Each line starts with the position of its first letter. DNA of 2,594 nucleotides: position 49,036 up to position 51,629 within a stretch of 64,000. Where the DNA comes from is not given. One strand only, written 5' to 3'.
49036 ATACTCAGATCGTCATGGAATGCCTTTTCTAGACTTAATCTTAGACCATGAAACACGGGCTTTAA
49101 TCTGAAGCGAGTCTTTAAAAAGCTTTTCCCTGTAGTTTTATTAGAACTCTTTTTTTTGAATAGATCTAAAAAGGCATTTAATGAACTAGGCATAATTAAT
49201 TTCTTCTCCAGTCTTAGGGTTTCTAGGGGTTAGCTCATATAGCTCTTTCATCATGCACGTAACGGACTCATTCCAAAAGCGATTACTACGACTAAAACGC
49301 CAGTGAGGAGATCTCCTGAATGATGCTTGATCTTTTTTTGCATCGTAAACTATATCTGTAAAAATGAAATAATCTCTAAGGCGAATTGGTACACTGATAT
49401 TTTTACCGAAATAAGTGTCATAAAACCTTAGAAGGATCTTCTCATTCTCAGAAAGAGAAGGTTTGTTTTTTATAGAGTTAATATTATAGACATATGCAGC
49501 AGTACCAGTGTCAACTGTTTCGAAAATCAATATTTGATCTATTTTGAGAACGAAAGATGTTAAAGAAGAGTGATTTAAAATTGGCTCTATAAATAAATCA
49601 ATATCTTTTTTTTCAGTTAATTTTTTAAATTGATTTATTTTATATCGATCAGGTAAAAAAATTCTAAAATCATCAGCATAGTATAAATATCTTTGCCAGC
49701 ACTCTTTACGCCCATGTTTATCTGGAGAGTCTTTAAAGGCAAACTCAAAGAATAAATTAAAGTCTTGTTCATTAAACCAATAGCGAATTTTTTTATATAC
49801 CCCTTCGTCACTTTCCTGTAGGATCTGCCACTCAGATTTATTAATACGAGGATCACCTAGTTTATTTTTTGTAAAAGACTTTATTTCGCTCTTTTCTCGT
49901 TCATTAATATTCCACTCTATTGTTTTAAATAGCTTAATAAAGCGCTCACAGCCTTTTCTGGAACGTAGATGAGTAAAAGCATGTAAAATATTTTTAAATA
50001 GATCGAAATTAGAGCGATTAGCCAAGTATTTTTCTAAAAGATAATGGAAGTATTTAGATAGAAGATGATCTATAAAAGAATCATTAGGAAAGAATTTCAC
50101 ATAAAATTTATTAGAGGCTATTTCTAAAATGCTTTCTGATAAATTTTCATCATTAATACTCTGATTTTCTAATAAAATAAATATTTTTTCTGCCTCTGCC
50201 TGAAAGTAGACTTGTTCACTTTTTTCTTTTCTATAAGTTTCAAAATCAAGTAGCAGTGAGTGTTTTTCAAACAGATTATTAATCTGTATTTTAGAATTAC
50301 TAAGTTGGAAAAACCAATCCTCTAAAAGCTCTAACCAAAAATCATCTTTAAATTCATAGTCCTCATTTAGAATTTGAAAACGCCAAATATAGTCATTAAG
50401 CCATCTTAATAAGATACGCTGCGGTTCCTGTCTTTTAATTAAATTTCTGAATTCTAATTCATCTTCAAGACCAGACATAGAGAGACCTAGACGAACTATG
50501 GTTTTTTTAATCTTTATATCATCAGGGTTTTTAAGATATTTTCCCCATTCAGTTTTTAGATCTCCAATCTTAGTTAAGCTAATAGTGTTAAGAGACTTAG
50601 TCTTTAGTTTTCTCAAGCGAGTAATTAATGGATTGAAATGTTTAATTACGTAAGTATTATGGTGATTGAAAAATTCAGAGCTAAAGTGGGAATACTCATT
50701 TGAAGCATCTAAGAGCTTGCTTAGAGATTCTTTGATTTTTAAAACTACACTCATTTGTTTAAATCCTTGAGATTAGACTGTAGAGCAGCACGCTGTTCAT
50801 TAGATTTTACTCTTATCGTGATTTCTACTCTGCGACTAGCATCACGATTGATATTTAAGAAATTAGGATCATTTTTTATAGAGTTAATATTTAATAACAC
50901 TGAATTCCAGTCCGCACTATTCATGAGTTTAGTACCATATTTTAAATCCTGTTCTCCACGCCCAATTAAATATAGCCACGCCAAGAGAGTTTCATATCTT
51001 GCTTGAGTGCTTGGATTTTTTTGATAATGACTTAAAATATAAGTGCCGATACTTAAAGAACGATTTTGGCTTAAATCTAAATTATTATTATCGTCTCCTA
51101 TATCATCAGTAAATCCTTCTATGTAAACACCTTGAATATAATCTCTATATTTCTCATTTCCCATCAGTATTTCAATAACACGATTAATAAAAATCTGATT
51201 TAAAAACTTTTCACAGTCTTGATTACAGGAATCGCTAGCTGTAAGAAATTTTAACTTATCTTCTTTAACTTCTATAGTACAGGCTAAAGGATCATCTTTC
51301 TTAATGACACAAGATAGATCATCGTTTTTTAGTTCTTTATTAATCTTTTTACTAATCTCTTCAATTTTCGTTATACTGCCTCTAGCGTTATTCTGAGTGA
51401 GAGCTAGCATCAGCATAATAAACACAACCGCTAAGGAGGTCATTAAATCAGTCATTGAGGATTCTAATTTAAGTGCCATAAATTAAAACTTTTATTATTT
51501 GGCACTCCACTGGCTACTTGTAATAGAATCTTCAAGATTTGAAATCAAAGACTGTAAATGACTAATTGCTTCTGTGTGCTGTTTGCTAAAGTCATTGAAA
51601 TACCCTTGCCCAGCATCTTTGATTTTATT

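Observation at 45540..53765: Complete type I Zorya-like operon (zorA-zorB-zorC-zorD)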

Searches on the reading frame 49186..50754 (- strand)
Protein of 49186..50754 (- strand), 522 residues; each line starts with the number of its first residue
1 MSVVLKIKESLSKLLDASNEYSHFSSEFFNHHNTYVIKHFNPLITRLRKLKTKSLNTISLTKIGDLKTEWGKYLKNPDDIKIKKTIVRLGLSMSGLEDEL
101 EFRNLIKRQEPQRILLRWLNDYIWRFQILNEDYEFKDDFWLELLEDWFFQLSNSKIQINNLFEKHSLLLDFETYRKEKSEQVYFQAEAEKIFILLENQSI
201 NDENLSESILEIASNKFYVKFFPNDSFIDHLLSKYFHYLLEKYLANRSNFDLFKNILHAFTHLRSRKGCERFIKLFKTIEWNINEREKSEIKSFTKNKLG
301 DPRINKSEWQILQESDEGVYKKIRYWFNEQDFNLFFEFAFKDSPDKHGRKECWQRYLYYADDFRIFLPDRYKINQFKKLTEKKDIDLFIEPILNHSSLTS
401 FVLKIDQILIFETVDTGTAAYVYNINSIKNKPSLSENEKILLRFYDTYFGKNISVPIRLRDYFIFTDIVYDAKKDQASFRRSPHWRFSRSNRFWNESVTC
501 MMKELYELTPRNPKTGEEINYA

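Call 3: search_protein_families(library=padloc, proteins=[window:49186-50754:-], max_evalue=0.01)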
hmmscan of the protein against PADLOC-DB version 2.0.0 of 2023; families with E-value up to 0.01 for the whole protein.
window:49186-50754:- (522 aa): 6 families
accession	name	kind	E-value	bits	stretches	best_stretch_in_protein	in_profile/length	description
PDLC00625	ZorC1|ZorC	-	8.6e-08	29.3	1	285-429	270-420/551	EH signature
PDLC00624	ZorC1|ZorC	-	6.3e-06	23.3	1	282-432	268-420/560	EH signature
PDLC00616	ZorC1|ZorC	-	4.7e-05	20.2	1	314-428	305-422/575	EH signature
PDLC00621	ZorC1|ZorC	-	4.8e-05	20.8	1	285-357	261-337/467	EH signature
PDLC00622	ZorC1|ZorC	-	6.7e-05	20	1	281-358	265-341/462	EH signature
PDLC00620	ZorC1|ZorC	-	0.0003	18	1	285-358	210-295/432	EH signature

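Call 4: search_protein_families(library=pfam, proteins=[window:49186-50754:-], max_evalue=0.01)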
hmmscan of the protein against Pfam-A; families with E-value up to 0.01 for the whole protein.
window:49186-50754:- (522 aa): 1 family
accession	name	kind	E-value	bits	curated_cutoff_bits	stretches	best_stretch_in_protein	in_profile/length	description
PF15611.11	EH_Signature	-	1.3e-12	48.2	27.5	1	291-432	230-368/423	EH_Signature domain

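Call 8: search_protein_families(library=ncbifam, proteins=[window:49186-50754:-], max_evalue=0.001)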
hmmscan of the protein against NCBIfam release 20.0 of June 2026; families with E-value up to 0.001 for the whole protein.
window:49186-50754:- (522 aa): 1 family
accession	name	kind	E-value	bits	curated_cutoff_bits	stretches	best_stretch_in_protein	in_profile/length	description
NF041789.2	anti-phage_ZorC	equivalog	1.3e-05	24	490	1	283-427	267-413/551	type I Zorya anti-phage system protein ZorC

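Call 23: search_solved_structures(query=window:49186-50754:-, max_evalue=1, show_alignments=1)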
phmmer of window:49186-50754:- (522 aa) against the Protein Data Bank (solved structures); distinct sequences matched with E-value up to 1: 7.
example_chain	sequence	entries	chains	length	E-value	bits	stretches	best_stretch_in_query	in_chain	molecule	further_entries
1y6n_L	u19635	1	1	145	0.05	15.7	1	149-266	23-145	Viral interleukin-10 homolog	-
1vlk_A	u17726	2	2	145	0.079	15.1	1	149-266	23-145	VIRAL INTERLEUKIN-10 | Viral interleukin-10 homolog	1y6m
8r68_A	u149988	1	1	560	0.1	14.7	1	301-430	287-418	Zorya protein ZorC EH domain-containing protein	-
6x93_A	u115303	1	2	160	0.12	14.5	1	148-266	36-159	Interleukin-10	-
1ilk_A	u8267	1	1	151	0.14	14.3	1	148-266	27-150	INTERLEUKIN-10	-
1inr_A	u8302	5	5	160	0.16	14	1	148-266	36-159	INTERLEUKIN-10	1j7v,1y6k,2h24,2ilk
9f6n_A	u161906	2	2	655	0.85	11.7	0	402-465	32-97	Natural resistance-associated macrophage protein 2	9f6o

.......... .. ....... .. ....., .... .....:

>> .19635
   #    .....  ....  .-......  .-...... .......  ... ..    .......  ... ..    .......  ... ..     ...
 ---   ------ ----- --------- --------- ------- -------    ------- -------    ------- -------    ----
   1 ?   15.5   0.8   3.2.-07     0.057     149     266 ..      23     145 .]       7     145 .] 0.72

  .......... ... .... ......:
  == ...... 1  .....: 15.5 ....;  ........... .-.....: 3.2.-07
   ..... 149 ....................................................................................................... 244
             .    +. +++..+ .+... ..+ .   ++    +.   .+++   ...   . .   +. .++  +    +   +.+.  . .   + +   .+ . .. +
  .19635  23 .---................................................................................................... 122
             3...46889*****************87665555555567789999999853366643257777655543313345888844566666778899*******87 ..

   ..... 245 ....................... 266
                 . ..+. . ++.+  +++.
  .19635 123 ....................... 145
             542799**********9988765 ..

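Call 51: search_solved_structures(query=A5, max_evalue=0.01, show_alignments=1)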
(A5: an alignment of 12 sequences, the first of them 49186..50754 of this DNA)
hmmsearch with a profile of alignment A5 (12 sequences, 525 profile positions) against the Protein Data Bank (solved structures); distinct sequences matched with E-value up to 0.01: 1.
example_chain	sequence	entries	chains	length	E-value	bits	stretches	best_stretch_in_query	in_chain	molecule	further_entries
8r68_A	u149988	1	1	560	3.2e-06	29.5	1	304-435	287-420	Zorya protein ZorC EH domain-containing protein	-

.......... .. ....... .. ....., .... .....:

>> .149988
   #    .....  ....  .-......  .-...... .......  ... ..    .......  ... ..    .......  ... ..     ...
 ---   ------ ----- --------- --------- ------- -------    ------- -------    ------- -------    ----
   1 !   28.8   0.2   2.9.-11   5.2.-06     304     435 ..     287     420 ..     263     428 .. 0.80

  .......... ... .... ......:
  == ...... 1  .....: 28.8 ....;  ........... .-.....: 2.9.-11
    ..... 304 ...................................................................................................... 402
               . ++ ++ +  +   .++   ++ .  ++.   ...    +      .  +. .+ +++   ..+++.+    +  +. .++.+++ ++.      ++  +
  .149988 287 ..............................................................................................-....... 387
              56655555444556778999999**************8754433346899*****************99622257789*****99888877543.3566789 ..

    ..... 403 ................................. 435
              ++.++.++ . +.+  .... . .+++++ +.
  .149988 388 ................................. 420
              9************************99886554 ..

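Call 60: find_homologous_proteins(query=window:49186-50754:-)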
Query window:49186-50754:- (522 aa): 7 proteins with E <= 0.001 among 8000 candidates.
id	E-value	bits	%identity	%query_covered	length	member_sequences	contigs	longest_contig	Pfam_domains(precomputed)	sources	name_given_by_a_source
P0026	0.0e+0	1172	100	100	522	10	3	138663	PF15611.12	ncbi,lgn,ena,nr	ncbi:MAG: hypothetical protein KGO93_00225 [Cyanobacteria bacterium REEB446]|nr:hypothetical protein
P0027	4.2e-275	932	80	100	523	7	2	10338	PF15611.12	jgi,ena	jgi:hypothetical protein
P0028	3.2e-227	774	68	100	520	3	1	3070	PF15611.12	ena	-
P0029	1.1e-187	643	57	100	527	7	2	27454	PF15611.12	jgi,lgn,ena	jgi:hypothetical protein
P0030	2.4e-183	629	57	100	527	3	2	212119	PF15611.12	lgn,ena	-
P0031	2.4e-150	520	50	99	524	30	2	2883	PF15611.12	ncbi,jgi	jgi:hypothetical protein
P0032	3.2e-145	503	50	97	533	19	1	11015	PF15611.12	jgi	jgi:hypothetical protein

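Call 62: find_homologous_proteins(query=A5)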
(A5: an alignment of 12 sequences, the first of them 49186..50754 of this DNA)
Query A5 (12 sequences) (522 aa, profile of the alignment): 7 proteins with E <= 0.001 among 8000 candidates.
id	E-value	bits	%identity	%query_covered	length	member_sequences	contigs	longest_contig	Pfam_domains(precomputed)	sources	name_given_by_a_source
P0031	9.3e-230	782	50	99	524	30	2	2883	PF15611.12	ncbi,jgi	jgi:hypothetical protein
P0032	3.5e-229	780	50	97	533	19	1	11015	PF15611.12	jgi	jgi:hypothetical protein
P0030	4.6e-225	767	57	100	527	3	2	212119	PF15611.12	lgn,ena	-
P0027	6.1e-215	733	80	100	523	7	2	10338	PF15611.12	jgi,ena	jgi:hypothetical protein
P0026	6.7e-214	730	100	100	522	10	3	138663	PF15611.12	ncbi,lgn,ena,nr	ncbi:MAG: hypothetical protein KGO93_00225 [Cyanobacteria bacterium REEB446]|nr:hypothetical protein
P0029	2.3e-211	721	57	100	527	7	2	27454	PF15611.12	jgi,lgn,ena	jgi:hypothetical protein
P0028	6.2e-194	664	68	100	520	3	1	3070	PF15611.12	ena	-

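Call 71: predict_structure(alignment_id=A7)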
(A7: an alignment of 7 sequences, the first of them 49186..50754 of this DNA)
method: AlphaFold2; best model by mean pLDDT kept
length: 522 residues; sequences in the alignment: 7
mean_pLDDT: 57.8   pTM: 0.34
mean pLDDT of the five models: 57.8, 56.6, 51.7, 48.6, 47.2
residues with pLDDT >= 90: 0; 70-90: 100; 50-70: 266; < 50: 156
segments of 3 or more residues with pLDDT < 50: 51-62, 120-122, 124-136, 155-167, 216-224, 280-314, 326-346, 387-398, 415-417, 457-461, 464-480, 520-522
pLDDT, mean of each block of 10 residues (from residue 1): 75 82 71 68 62 41 57 69 62 55 63 51 41 51 63 47 45 62 65 68 67 50 56 68 58 57 53 56 42 30 36 49 48 37 46 70 65 60 53 48 79 54 80 74 73 51 42 40 61 67 78 57 48
secondary structure, 60 per line:
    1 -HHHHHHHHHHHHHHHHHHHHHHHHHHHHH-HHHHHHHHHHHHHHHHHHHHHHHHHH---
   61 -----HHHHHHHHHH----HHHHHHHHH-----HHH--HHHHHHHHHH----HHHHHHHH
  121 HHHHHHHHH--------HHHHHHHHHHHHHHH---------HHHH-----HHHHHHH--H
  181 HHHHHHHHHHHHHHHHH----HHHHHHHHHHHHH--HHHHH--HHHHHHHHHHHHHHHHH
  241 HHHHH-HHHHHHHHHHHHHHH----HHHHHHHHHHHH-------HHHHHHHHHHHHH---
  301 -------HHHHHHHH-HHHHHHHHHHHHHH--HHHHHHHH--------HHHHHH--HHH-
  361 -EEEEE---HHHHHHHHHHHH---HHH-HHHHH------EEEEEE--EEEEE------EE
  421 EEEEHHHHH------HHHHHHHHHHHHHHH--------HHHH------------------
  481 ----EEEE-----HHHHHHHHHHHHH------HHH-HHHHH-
elements in order: H2-30 H32-57 H66-75 H80-88 H99-108 H113-129 H138-152 H162-165 H171-177 H180-197 H202-214 H217-221 H224-245 H247-261 H266-277 H285-297 H308-315 H317-330 H333-340 H349-354 E362-366 H370-381 H389-393 E400-405 E408-412 E419-424 H425-429 H436-450 H459-462 E485-488 H494-506 H517-521

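Call 76: fold_search(model_id=the predicted structure, library=pdb)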
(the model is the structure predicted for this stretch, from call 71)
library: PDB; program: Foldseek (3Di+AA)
matches with E <= 10: 158; with E <= 0.001: 0
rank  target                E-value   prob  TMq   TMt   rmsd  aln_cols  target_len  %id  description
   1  8r68                  7.1e-01  0.12  0.15  0.18  17.2       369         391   13  Zorya anti-bacteriophage defense system ZorC WT (released 2024-12-04)
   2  7dkh_I                8.1e-01  0.12  0.14  0.10  20.2       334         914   13  Crystal structure of the Ctr9/Paf1/Cdc73/Rtf1 quaternary complex (released 2021-11-24)
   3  8or2_A                8.5e-01  0.09  0.13  0.11  20.8       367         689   14  CAND1-CUL1-RBX1-DCNL1 (released 2023-06-28)
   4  3icq_T                9.0e-01  0.06  0.13  0.09  21.4       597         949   11  Karyopherin nuclear state (released 2009-08-25)
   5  7dkh_A                1.4e+00  0.10  0.15  0.11  20.8       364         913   13  Crystal structure of the Ctr9/Paf1/Cdc73/Rtf1 quaternary complex (released 2021-11-24)
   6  4jpo_B                1.4e+00  0.11  0.13  0.14  16.9       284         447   16  5A resolution structure of Proteasome Assembly Chaperone Hsm3 in complex with a C-terminal fragment of Rpt1 (released 2013-04-10)
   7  3tjz_B                1.4e+00  0.10  0.13  0.21  17.2       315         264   13  Crystal Structure of Arf1 Bound to the gamma/zeta-COP Core Complex (released 2012-02-22)
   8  4cqo_C                1.5e+00  0.14  0.15  0.15  21.4       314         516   15  Structure of the human CNOT1 superfamily homology domain in complex with a Nanos1 peptide (released 2014-04-23)
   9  3oqb_F                1.5e+00  0.11  0.08  0.10  11.9       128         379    8  CRYSTAL STRUCTURE OF putative oxidoreductase from Bradyrhizobium japonicum USDA 110 (released 2010-09-15)
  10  8v87_8                1.5e+00  0.08  0.14  0.15  30.7       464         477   12  60S ribosome biogenesis intermediate (Dbp10 post-catalytic structure - Overall map) (released 2024-05-01)
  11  9bw4_W                1.6e+00  0.09  0.14  0.15  17.8       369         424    9  TXNL1-bound proteasome (released 2025-06-11)
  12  3oqb_C                1.7e+00  0.11  0.08  0.10  12.0       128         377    8  CRYSTAL STRUCTURE OF putative oxidoreductase from Bradyrhizobium japonicum USDA 110 (released 2010-09-15)
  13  8eoi_B                1.8e+00  0.09  0.14  0.20  18.7       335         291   14  Structure of a human EMC:human Cav1.2 channel complex in GDN detergent (released 2023-05-24)
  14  8aaf_e                1.8e+00  0.06  0.15  0.07  21.7       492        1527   12  Yeast RQC complex in state G (released 2023-03-08)
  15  3oqb_B                1.9e+00  0.10  0.08  0.10  11.7       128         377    8  CRYSTAL STRUCTURE OF putative oxidoreductase from Bradyrhizobium japonicum USDA 110 (released 2010-09-15)
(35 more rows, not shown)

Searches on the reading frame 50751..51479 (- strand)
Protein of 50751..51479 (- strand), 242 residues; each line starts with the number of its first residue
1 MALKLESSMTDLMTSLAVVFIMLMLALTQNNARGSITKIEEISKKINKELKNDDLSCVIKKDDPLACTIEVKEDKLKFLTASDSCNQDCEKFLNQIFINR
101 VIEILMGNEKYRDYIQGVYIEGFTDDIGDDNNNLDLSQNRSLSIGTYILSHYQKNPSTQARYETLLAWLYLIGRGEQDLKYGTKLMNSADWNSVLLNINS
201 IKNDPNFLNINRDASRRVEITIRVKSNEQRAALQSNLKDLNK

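Call 3: search_protein_families(library=padloc, proteins=[window:50751-51479:-], max_evalue=0.01)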
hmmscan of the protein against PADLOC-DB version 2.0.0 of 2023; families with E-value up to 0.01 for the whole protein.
window:50751-51479:- (242 aa): 6 families
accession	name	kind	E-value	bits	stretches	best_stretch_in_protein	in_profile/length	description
PDLC00609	ZorB1|ZorB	-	1e-27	95.1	1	8-238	21-230/232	MotB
PDLC00641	ZorB2|ZorB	-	7.5e-18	63.1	1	8-231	19-231/238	MotB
PDLC00608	ZorB1|ZorB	-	2.9e-13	47.7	1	7-154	19-178/243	MotB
PDLC00611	ZorB1|ZorB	-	2e-12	45.3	1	8-155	23-173/240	MotB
PDLC00612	ZorB1|ZorB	-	6.6e-10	37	1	113-149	182-218/293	MotB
PDLC00610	ZorB1|ZorB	-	7.2e-07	27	1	8-144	19-181/254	MotB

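Call 4: search_protein_families(library=pfam, proteins=[window:50751-51479:-], max_evalue=0.01)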
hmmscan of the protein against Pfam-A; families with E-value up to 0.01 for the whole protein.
window:50751-51479:- (242 aa): 1 family
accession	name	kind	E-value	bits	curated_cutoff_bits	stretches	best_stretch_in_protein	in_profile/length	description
PF00691.25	OmpA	-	9.9e-08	32.7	27.2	1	100-184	19-89/98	OmpA family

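Call 8: search_protein_families(library=ncbifam, proteins=[window:50751-51479:-], max_evalue=0.001)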
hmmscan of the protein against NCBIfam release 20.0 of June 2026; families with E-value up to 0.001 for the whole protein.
window:50751-51479:- (242 aa): 4 families
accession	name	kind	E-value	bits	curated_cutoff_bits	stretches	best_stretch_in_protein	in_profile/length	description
NF053611.1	YiaD_Gzip_OmpA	equivalog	1.9e-07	31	175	1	38-151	70-169/206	YiaD family glycine zipper/OmpA-like lipoprotein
NF041788.1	anti-phage_ZorB1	equivalog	3.3e-07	30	400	1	8-167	23-187/243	type I Zorya anti-phage system protein ZorB1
NF038224.1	OmpA_like_CmpA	equivalog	8.9e-05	22.2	300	1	41-148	81-174/233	C-OmpA-like family protein CmpA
TIGR03789.1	pdsO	hypoth_equivalog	0.00055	19.7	152.2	1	118-150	173-205/243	sortase-associated OmpA-like protein PdsO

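Call 21: search_solved_structures(query=window:50751-51479:-, max_evalue=1, show_alignments=3)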
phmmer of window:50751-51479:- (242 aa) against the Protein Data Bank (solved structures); distinct sequences matched with E-value up to 1: 10.
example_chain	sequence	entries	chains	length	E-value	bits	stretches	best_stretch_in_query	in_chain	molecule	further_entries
8qyd_F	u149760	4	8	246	0.0059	19.4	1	8-161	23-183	Membrane protein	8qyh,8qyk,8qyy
6jfw_A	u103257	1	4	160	0.025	17.3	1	111-150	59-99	PA0833-PD protein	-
3ldt_A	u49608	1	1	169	0.15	14.8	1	41-149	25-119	Outer membrane protein, OmpA family protein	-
4rha_A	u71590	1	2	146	0.18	14.5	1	117-151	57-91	Outer membrane protein A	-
4erh_A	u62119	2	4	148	0.19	14.5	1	117-151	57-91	Outer membrane protein A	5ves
5wtp_A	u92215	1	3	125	0.2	14.4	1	91-149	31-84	OmpA family protein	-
1r1m_A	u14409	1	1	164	0.4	13.4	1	110-150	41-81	Outer membrane protein class 4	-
6x65_N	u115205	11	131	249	0.42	13.4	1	41-149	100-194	Outer membrane protein, OmpA family protein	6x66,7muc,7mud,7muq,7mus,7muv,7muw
2mqe_A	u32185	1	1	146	0.69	12.6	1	117-151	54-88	OmpA domain protein transmembrane region-containing protein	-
5wtl_A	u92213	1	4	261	0.87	12.3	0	91-149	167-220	OmpA family protein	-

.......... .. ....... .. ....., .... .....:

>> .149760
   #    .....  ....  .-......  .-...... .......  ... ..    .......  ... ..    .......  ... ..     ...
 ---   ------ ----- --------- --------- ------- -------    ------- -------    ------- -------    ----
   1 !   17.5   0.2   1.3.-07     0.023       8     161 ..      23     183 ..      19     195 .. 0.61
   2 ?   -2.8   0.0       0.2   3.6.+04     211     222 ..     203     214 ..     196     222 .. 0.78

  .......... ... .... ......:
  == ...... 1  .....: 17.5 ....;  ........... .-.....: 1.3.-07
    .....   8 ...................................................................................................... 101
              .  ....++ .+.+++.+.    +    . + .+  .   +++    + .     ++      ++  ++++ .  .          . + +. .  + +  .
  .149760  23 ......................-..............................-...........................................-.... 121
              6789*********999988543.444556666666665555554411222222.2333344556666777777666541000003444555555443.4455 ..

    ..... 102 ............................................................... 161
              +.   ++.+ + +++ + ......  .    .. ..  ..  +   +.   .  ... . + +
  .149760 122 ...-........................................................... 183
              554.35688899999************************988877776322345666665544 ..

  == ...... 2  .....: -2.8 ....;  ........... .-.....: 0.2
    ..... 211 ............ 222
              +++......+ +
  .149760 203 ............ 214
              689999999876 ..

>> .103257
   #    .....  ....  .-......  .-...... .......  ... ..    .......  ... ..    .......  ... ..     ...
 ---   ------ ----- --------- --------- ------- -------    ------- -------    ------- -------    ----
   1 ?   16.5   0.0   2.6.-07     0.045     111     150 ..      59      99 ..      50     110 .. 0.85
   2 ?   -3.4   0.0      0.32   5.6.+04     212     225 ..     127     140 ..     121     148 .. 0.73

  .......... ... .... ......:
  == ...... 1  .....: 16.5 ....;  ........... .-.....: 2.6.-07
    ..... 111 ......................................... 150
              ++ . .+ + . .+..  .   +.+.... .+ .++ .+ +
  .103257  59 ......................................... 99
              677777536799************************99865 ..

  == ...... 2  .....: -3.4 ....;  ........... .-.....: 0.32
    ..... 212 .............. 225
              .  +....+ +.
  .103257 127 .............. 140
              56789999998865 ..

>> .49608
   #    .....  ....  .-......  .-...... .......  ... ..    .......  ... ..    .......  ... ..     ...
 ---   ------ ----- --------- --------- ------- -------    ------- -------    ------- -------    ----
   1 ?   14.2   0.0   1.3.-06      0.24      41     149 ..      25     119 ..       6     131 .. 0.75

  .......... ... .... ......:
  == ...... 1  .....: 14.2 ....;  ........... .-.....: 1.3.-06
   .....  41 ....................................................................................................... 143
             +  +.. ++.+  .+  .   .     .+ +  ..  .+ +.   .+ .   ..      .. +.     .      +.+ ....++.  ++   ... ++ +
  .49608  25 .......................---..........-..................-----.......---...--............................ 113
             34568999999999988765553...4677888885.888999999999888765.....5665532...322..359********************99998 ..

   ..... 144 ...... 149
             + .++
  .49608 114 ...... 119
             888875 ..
